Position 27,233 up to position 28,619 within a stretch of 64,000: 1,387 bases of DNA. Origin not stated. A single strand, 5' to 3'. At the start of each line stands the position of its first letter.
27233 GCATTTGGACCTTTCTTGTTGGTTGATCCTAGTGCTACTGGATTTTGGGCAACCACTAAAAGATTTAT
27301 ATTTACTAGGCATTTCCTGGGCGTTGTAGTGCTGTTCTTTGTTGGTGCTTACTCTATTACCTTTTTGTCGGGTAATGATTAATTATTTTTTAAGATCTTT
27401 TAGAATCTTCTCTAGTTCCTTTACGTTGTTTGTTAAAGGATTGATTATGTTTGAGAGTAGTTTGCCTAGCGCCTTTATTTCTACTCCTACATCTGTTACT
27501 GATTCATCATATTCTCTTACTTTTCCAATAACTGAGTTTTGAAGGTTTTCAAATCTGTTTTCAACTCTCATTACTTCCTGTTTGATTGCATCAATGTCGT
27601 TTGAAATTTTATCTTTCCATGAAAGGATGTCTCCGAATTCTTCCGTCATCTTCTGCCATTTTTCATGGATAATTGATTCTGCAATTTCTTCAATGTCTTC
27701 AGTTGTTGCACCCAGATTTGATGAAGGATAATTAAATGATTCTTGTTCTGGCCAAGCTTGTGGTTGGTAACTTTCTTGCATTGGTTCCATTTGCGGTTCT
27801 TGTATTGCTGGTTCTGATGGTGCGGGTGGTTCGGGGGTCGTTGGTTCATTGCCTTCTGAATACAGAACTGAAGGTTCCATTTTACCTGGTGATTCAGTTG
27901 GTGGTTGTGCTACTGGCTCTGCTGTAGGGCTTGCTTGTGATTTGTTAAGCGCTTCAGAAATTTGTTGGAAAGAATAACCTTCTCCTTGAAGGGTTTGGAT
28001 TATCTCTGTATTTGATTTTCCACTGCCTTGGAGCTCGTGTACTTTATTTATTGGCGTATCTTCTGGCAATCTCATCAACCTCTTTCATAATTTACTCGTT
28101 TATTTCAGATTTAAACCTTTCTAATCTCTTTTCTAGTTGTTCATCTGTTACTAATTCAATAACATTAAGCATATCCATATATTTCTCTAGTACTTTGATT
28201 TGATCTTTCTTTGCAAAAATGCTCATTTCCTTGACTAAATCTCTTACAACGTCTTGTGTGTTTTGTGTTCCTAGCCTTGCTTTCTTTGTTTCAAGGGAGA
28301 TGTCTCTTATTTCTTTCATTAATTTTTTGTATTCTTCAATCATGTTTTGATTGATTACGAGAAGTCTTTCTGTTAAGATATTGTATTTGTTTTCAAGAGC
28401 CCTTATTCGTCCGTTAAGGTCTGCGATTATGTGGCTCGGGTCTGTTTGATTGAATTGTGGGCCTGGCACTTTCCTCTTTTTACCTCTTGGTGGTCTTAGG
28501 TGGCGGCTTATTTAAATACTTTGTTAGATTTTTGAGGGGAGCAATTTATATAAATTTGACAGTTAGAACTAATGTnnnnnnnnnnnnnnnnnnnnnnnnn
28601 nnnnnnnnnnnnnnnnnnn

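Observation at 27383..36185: Atypical archaeal type IV filament core: 760-aa FlaI/PilB-like ATPase with long N-terminal extension plus 715-aa FlaJ/PilC-like platform, preceded by a divergent HTH/coiled-coil gene pair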

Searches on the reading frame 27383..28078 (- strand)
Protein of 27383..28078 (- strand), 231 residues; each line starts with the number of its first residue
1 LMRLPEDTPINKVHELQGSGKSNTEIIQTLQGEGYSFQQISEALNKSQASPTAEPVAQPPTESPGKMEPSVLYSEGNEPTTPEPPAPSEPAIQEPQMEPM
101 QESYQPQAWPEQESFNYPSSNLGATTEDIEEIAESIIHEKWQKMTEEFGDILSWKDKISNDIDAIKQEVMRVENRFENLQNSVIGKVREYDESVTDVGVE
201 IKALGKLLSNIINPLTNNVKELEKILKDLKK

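Call 3: search_protein_families(library=pfam, proteins=[window:27383-28078:-], max_evalue=0.1)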
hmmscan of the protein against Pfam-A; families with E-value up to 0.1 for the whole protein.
window:27383-28078:- (231 aa): 5 families
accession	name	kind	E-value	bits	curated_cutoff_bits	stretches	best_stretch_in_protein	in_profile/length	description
PF03819.22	MazG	-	7.1e-05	23.4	22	1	119-154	4-39/74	MazG nucleotide pyrophosphohydrolase domain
PF05218.19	DUF713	-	0.0016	18.7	24.5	1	157-228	32-107/185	Protein of unknown function (DUF713)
PF20379.3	DUF6674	-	0.025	14.6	28.5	1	137-227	117-207/251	Family of unknown function (DUF6674)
PF04513.17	Baculo_PEP_C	-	0.042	14.4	38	1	150-229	35-115/140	Baculovirus polyhedron envelope protein, PEP, C terminus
PF00804.31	Syntaxin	-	0.045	14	26.7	1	126-187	18-78/157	Syntaxin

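Call 9: search_protein_families(library=ncbifam, proteins=[window:27383-28078:-], max_evalue=0.1)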
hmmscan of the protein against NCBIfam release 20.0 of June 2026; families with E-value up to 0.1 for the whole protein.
window:27383-28078:- (231 aa): 7 families
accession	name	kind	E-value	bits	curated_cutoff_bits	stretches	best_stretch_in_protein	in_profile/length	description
TIGR04527.1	mycoplas_twoTM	subfamily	0.0011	18.7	125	1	128-228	90-172/248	MG_279/MG_280 family protein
TIGR02169.1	SMC_prok_A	equivalog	0.0046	14.7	729.4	1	118-230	771-882/1165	chromosome segregation protein SMC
NF010757.0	PRK14160.1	equivalog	0.0068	15.8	184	1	127-200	43-116/211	nucleotide exchange factor GrpE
NF003034.1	PRK03918.1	equivalog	0.0069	14.4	700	1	127-227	506-602/878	DNA double-strand break repair ATPase Rad50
NF047515.1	SpiroCoCo_C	equivalog_domain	0.0099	15.1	125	1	136-229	125-223/313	SpiroCoCo family coiled-coil protein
NF053525.1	thylo_ssr2422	subfamily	0.033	14.6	38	0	149-181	19-51/77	ssr2422 family thylakoid membrane protein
NF007113.1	PRK09562.1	equivalog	0.035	13.8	208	1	122-182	160-225/251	nucleoside triphosphate pyrophosphohydrolase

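Call 55: find_homologous_proteins(query=A4, max_evalue=0.001)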
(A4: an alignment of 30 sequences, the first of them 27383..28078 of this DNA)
Query A4 (30 sequences) (231 aa, profile of the alignment): 915 proteins with E <= 0.001 among 8000 candidates; the best 120 are listed.
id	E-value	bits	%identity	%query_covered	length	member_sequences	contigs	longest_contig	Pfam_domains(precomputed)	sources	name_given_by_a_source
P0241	1.6e-72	262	41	97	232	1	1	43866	-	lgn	-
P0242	3.3e-71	258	42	97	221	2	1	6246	-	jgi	-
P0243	1.4e-70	256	40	96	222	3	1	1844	-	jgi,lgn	jgi:hypothetical protein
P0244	1.5e-70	256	38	97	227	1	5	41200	-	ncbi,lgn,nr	ncbi:hypothetical protein HYX18_03290 [Candidatus Woesearchaeota archaeon]|nr:hypothetical protein [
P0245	2.4e-70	255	42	97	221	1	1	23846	-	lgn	-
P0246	5.3e-70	254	37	98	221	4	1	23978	-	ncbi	ncbi:MAG: hypothetical protein V1815_01700 [Candidatus Woesearchaeota archaeon]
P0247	8.8e-70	253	40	96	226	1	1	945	-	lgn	-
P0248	3.4e-69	251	39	96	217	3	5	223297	-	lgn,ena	-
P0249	1.1e-68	250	37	94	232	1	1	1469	-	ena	-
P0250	1.6e-67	246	41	100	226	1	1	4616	-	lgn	-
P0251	3.2e-67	245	37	97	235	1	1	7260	-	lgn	-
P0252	6.3e-67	244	44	96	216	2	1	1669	-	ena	-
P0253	3.4e-66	241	41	98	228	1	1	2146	-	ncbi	-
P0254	3.6e-66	241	43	96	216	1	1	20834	-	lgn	-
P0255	6.5e-66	241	53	100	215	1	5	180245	-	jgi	-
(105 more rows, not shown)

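Call 74: search_protein_families(library=pfam, alignment_id=A4, max_evalue=1)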
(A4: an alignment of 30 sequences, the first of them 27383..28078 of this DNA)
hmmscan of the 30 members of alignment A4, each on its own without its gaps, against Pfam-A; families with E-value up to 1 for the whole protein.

A. member 1, window:27383-28078:- (231 aa): 12 families
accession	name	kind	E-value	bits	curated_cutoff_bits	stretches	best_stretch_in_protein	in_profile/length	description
PF03819.22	MazG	-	7.1e-05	23.4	22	1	119-154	4-39/74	MazG nucleotide pyrophosphohydrolase domain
PF05218.19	DUF713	-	0.0016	18.7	24.5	1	157-228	32-107/185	Protein of unknown function (DUF713)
PF20379.3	DUF6674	-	0.025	14.6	28.5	1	137-227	117-207/251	Family of unknown function (DUF6674)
PF04513.17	Baculo_PEP_C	-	0.042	14.4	38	1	150-229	35-115/140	Baculovirus polyhedron envelope protein, PEP, C terminus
PF00804.31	Syntaxin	-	0.045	14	26.7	1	126-187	18-78/157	Syntaxin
PF01601.21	CoV_S2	-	0.12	11.4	40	1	158-229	197-268/521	Coronavirus spike glycoprotein S2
PF13936.12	HTH_38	-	0.18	12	27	1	25-48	11-34/44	Helix-turn-helix domain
PF05531.17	NPV_P10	-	0.3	12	29.8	0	164-227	8-66/75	Nucleopolyhedrovirus P10 protein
PF07889.17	DUF1664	-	0.31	11.5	34.6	0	141-180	82-121/124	Protein of unknown function (DUF1664)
PF06103.16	DUF948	-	0.39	11.4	37.2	0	158-222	24-87/89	Bacterial protein of unknown function (DUF948)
PF07851.19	TMEM120A-B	-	0.55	9.9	29.8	1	136-217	13-91/324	TMEM120A/B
PF01519.22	DUF16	-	0.95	10.4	40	1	154-225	28-102/104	Protein of unknown function DUF16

B. families by the number of members that match (of 30 scanned): 160 families (the first 25 are shown)
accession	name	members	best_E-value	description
PF06009.19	Laminin_II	21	0.00025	Laminin Domain II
PF10046.14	BLOC1_2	16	0.0029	Biogenesis of lysosome-related organelles complex-1 subunit 2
PF06825.17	HSBP1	13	0.0018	Heat shock factor binding protein 1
PF04513.17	Baculo_PEP_C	11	0.019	Baculovirus polyhedron envelope protein, PEP, C terminus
PF07889.17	DUF1664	11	0.051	Protein of unknown function (DUF1664)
PF05791.16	Bacillus_HBL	10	0.00037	Bacillus haemolytic enterotoxin (HBL)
PF10392.15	COG5_N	9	0.0056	Conserved oligomeric Golgi complex subunit 5, N-terminal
PF20715.2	DUF6827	8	0.00049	Domain of unknown function (DUF6827)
PF05218.19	DUF713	8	0.0016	Protein of unknown function (DUF713)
PF06320.18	GCN5L1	8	0.0052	GCN5-like protein 1 (GCN5L1)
PF04108.17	ATG17_like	7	0.00049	Autophagy protein ATG17-like domain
PF05531.17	NPV_P10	7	0.042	Nucleopolyhedrovirus P10 protein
PF06103.16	DUF948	7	0.049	Bacterial protein of unknown function (DUF948)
PF00804.31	Syntaxin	6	0.0024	Syntaxin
PF12841.12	YvrJ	6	0.0032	YvrJ protein family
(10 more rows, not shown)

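Call 77: search_solved_structures(query=A4, max_evalue=1)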
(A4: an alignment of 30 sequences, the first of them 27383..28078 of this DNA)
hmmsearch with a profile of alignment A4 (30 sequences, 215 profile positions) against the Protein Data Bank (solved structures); distinct sequences matched with E-value up to 1: 9.
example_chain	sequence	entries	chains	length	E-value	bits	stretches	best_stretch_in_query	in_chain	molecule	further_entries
9cuy_c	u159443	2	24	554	1.9e-05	28.1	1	102-203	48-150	Short tail fiber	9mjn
8b8d_A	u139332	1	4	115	0.0038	20.6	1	115-196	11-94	Phosphoprotein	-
3ci9_A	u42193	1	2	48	0.0087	19.4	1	138-182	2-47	Heat shock factor-binding protein 1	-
7rro_C0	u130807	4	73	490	0.046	17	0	101-167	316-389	Tektin-3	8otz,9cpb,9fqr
6fue_A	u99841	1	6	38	0.11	15.9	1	141-164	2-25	FapF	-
7wxz_A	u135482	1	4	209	0.11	15.8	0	138-196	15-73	Spike protein S2'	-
6x94_A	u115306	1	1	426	0.25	14.6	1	112-183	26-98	Serine--tRNA ligase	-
3g67_A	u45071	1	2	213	0.44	13.8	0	151-212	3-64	Methyl-accepting chemotaxis protein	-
7ung_C0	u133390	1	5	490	0.9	12.8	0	101-167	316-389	Tektin-3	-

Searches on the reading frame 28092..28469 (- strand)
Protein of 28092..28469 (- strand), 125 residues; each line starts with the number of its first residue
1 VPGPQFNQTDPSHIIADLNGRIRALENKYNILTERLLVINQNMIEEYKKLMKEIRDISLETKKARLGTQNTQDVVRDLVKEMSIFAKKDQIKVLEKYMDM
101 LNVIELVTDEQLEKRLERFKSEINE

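Call 3: search_protein_families(library=pfam, proteins=[window:28092-28469:-], max_evalue=0.1)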
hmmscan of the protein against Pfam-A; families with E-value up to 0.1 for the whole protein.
window:28092-28469:- (125 aa): 4 families
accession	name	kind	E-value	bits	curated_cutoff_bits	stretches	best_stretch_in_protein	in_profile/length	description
PF19327.4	Ap4A_phos_N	-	0.0085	16.1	23.1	1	9-50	78-119/177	Ap4A phosphorylase N-terminal domain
PF25149.1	DUF7825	-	0.012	15.6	27.4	1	88-121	210-243/256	Domain of unknown function (DUF7825)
PF17908.6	APAF1_C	-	0.021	15.2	22.8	1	39-103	40-98/135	APAF-1 helical domain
PF13805.11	Pil1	-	0.089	12.7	27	1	43-114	122-190/265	Eisosome component PIL1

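Call 9: search_protein_families(library=ncbifam, proteins=[window:28092-28469:-], max_evalue=0.1)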
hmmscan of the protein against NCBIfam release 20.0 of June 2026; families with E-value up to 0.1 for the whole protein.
window:28092-28469:- (125 aa): 1 family
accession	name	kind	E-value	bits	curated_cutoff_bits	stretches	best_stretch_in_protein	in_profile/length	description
NF033166.1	lipo_LipL31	equivalog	0.0054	16.3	250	1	29-121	50-139/210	lipoprotein LipL31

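Call 76: search_solved_structures(query=A5, max_evalue=1)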
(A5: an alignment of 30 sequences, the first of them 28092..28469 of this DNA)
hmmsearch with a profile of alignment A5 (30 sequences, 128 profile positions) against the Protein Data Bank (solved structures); distinct sequences matched with E-value up to 1: 18.
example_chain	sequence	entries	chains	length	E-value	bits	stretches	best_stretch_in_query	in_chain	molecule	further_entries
2oqq_A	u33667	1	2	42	0.04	17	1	11-41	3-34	Transcription factor HY5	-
2lxy_A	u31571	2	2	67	0.048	16.8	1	18-81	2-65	2-mercaptophenol-alpha3C | 4-mercaptophenol-alpha3C protein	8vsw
1lq7_A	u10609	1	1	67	0.048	16.8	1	18-81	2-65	Alpha3W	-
3itd_A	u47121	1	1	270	0.053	16.6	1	33-113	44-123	17beta-Hydroxysteroid dehydrogenase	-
3is3_A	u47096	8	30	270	0.054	16.6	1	33-113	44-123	17beta-hydroxysteroid dehydrogenase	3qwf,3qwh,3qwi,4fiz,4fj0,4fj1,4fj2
7yb1_D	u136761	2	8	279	0.065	16.3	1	30-113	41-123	Versicolorin reductase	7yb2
8hfj_A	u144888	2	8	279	0.066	16.3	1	30-113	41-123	Versicolorin reductase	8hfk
2mi7_A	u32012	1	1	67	0.092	15.8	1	18-81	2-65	de novo protein a3Y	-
2gsw_A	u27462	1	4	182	0.14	15.2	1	67-94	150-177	yhdA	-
4w7y_A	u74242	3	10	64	0.18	14.9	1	38-85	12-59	B-cell receptor-associated protein 29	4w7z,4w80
6kos_A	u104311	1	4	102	0.27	14.3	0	44-86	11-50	SUWA (Super WA20)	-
6e7e_A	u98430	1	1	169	0.28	14.3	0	41-77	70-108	Inclusion membrane protein A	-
8tvi_A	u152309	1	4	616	0.34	14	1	43-81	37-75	Langya virus attachment glycoprotein G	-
1wpa_A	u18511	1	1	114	0.49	13.5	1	42-90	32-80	Occludin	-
3k9a_A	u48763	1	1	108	0.54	13.4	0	62-104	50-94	HIV glycoprotein gp41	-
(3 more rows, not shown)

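Call 96: search_protein_families(library=pfam, alignment_id=A5, max_evalue=1)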
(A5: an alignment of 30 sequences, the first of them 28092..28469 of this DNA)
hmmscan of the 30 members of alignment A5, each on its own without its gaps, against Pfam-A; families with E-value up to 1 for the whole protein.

A. member 1, window:28092-28469:- (125 aa): 4 families
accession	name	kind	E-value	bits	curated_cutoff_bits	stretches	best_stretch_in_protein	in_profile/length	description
PF19327.4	Ap4A_phos_N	-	0.0085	16.1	23.1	1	9-50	78-119/177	Ap4A phosphorylase N-terminal domain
PF25149.1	DUF7825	-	0.012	15.6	27.4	1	88-121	210-243/256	Domain of unknown function (DUF7825)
PF17908.6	APAF1_C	-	0.021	15.2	22.8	1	39-103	40-98/135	APAF-1 helical domain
PF13805.11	Pil1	-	0.089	12.7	27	1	43-114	122-190/265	Eisosome component PIL1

B. families by the number of members that match (of 30 scanned): 166 families (the first 25 are shown)
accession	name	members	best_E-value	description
PF08656.15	DASH_Dad3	20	0.0005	DASH complex subunit Dad3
PF06419.17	COG6_N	15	0.00016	Conserved oligomeric complex COG6, N-terminal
PF03961.19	FapA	15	0.0028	Flagellar Assembly Protein A beta solenoid domain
PF07889.17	DUF1664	13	0.0021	Protein of unknown function (DUF1664)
PF10046.14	BLOC1_2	12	0.00017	Biogenesis of lysosome-related organelles complex-1 subunit 2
PF07303.18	Occludin_ELL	12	0.00048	Occludin homology domain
PF10241.14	KxDL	9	0.00073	Uncharacterized conserved protein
PF04513.17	Baculo_PEP_C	8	0.0005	Baculovirus polyhedron envelope protein, PEP, C terminus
PF13890.11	Rab3-GTPase_cat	8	0.001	Rab3 GTPase-activating protein catalytic subunit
PF23762.1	SHCBP_N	7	0.00017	SHCBP N-terminal domain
PF22652.1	DUF7006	6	0.00062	Family of unknown function (DUF7006)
PF04108.17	ATG17_like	6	0.011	Autophagy protein ATG17-like domain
PF19327.4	Ap4A_phos_N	5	0.00038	Ap4A phosphorylase N-terminal domain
PF05377.16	FlaC_arch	5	0.0028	Flagella accessory protein C (FlaC)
PF05837.17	CENP-H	5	0.015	Centromere protein H (CENP-H)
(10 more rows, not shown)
